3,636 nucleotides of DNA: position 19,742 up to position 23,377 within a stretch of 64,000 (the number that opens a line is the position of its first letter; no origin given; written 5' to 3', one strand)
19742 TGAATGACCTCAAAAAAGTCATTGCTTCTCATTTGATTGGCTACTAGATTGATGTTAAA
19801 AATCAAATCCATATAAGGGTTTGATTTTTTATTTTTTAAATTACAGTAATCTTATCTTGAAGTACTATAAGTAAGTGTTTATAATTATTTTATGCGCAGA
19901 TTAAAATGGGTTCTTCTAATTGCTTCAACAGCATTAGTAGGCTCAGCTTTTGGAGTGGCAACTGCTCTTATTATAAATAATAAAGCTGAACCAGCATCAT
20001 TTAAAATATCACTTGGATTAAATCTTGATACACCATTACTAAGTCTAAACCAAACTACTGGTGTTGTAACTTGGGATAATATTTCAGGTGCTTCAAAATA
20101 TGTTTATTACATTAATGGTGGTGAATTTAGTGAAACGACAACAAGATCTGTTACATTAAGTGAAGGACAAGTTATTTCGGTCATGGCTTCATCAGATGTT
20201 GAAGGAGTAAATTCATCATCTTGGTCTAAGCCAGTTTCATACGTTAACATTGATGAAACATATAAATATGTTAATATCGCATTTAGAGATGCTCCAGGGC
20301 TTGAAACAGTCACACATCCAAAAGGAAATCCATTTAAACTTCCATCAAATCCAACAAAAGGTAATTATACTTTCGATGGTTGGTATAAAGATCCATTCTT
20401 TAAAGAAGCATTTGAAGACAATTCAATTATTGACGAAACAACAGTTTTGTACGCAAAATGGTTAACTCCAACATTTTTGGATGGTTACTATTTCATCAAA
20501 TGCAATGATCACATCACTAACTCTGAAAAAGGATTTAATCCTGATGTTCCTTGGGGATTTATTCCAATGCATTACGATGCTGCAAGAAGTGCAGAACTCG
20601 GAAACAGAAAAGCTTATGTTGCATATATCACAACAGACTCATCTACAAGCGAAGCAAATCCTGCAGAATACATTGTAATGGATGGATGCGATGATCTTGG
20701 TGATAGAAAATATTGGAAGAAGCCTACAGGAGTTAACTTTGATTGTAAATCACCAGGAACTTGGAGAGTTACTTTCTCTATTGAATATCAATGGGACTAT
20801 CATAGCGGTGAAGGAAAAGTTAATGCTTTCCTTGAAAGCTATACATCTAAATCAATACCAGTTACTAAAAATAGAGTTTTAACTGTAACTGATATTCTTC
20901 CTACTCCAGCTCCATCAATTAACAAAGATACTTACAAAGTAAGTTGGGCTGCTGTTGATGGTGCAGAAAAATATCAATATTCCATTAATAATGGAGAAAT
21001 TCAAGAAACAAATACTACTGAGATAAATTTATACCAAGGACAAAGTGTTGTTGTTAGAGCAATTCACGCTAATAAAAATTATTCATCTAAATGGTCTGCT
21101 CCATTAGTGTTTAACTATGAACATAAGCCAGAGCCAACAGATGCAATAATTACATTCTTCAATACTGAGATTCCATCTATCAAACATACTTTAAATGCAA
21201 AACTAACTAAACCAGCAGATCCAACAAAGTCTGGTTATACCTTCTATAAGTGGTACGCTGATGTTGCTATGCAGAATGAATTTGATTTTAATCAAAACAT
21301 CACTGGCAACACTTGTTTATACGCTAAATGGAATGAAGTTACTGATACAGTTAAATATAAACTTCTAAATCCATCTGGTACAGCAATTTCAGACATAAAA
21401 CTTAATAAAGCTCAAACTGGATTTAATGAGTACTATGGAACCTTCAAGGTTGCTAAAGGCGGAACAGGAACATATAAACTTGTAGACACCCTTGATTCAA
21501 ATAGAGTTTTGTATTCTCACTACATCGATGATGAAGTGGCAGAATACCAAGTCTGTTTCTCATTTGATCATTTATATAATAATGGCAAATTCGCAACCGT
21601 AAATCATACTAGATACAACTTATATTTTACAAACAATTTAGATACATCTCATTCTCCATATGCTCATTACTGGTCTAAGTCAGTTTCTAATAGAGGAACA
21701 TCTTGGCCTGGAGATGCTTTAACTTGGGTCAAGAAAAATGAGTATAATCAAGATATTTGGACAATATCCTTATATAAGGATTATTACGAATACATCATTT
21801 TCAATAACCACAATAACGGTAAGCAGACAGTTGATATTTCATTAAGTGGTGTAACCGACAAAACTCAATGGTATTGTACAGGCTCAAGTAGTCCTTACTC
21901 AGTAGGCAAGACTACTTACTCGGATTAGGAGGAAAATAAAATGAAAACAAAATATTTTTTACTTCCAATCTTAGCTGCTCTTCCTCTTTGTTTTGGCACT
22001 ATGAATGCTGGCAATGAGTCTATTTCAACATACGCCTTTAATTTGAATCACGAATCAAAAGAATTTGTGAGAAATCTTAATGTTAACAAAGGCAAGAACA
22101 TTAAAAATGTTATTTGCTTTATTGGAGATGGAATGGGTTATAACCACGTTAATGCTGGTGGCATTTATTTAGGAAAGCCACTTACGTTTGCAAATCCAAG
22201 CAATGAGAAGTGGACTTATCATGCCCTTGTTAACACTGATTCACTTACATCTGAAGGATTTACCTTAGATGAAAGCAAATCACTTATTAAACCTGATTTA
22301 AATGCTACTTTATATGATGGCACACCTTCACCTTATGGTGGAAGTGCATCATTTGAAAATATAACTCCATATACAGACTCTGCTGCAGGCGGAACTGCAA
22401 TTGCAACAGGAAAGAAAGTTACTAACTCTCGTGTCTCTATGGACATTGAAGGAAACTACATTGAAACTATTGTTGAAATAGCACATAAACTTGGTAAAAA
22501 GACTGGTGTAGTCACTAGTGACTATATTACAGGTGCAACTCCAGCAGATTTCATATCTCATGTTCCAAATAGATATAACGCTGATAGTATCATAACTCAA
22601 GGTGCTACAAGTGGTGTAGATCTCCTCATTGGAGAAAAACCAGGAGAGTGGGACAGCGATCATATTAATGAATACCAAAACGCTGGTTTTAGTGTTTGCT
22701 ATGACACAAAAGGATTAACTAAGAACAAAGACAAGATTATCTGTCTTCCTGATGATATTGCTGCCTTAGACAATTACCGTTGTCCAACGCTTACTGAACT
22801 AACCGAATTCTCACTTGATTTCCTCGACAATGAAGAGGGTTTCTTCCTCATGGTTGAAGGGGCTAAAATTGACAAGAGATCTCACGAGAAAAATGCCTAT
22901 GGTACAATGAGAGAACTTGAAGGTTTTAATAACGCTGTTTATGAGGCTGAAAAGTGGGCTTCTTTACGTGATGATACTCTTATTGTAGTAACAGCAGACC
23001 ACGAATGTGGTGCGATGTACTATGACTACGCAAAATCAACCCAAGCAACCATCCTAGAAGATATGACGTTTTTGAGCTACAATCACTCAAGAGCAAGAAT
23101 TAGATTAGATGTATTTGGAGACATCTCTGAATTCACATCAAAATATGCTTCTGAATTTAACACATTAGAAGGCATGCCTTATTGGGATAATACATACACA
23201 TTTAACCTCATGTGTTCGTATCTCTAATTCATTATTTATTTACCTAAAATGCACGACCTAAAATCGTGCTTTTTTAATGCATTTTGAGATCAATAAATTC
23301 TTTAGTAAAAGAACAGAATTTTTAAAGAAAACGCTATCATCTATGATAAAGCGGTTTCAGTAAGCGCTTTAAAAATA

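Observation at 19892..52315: ~32-kb lipoprotein-based starch utilisation locus: a Sus/amylosome analogue without dockerins or TonB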

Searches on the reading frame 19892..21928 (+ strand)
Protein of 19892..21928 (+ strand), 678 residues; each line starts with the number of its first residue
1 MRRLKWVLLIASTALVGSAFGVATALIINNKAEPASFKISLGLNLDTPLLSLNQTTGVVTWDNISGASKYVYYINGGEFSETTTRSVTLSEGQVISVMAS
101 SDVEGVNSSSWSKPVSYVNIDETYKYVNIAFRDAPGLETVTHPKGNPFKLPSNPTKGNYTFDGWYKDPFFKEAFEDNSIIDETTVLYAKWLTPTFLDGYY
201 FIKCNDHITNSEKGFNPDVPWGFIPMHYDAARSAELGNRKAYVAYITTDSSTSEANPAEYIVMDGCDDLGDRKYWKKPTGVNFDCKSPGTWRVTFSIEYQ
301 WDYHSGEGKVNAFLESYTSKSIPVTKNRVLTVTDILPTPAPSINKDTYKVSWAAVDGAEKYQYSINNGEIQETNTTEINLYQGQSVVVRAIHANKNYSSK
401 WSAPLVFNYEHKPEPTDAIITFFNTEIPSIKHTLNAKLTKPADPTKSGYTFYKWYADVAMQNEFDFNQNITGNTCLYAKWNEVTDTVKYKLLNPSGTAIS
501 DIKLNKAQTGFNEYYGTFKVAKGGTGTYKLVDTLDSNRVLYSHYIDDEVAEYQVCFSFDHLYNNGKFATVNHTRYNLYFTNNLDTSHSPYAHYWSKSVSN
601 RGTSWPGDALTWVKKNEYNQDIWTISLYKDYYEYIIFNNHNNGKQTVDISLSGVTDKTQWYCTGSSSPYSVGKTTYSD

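Call 4: search_protein_families(library=pfam, proteins=[window:19892-21928:+], max_evalue=0.01)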
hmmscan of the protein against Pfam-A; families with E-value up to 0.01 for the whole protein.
window:19892-21928:+ (678 aa): 1 family
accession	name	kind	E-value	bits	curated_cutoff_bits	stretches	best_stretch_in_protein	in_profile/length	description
PF09479.16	Flg_new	-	2.4e-23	82.5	27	2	433-479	17-65/65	Listeria-Bacteroides repeat domain (List_Bact_rpt)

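Call 17: search_solved_structures(query=window:19892-21928:+, max_evalue=1)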
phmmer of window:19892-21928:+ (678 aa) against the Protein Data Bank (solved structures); distinct sequences matched with E-value up to 1: 5.
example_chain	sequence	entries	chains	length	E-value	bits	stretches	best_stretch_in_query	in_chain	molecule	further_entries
2y5p_A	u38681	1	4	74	0.00079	20.8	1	431-480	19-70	INTERNALIN B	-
7nms_A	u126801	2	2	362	0.0091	17.3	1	426-479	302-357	Internalin B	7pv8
9qr5_A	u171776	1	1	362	0.0095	17.3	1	426-479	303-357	Internalin B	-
9qr4_A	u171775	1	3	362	0.0097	17.2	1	430-479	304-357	Internalin B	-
2y5q_A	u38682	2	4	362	0.015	16.7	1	431-479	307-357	INTERNALIN B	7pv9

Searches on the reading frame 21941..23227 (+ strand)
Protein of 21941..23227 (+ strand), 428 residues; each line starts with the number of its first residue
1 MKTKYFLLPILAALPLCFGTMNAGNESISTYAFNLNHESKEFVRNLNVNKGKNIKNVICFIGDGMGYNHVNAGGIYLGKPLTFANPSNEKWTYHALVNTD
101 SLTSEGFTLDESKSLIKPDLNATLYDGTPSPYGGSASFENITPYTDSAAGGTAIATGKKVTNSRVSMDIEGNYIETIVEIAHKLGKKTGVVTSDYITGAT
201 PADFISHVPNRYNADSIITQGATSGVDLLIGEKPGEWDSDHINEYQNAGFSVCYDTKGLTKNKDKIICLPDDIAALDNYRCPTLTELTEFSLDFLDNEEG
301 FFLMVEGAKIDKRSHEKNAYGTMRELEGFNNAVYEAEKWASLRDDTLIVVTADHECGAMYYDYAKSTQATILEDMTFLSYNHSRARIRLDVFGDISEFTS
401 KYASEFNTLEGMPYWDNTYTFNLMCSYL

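Call 4: search_protein_families(library=pfam, proteins=[window:21941-23227:+], max_evalue=0.01)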
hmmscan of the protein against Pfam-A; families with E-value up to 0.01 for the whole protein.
window:21941-23227:+ (428 aa): 2 families
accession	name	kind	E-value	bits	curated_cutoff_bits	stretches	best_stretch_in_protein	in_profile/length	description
PF00245.25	Alk_phosphatase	-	4.5e-45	154.8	24.4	2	277-366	233-323/423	Alkaline phosphatase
PF01676.23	Metalloenzyme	-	0.0013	18.7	24.3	1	287-361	134-207/252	Metalloenzyme superfamily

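Call 63: search_protein_families(library=ncbifam, proteins=[window:21941-23227:+], max_evalue=0.00001)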
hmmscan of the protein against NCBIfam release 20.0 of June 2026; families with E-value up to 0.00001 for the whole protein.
window:21941-23227:+ (428 aa): 1 family
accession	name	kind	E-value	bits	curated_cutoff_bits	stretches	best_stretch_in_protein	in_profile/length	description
NF007810.0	PRK10518.1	equivalog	2.4e-39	135.4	540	2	50-212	67-196/482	alkaline phosphatase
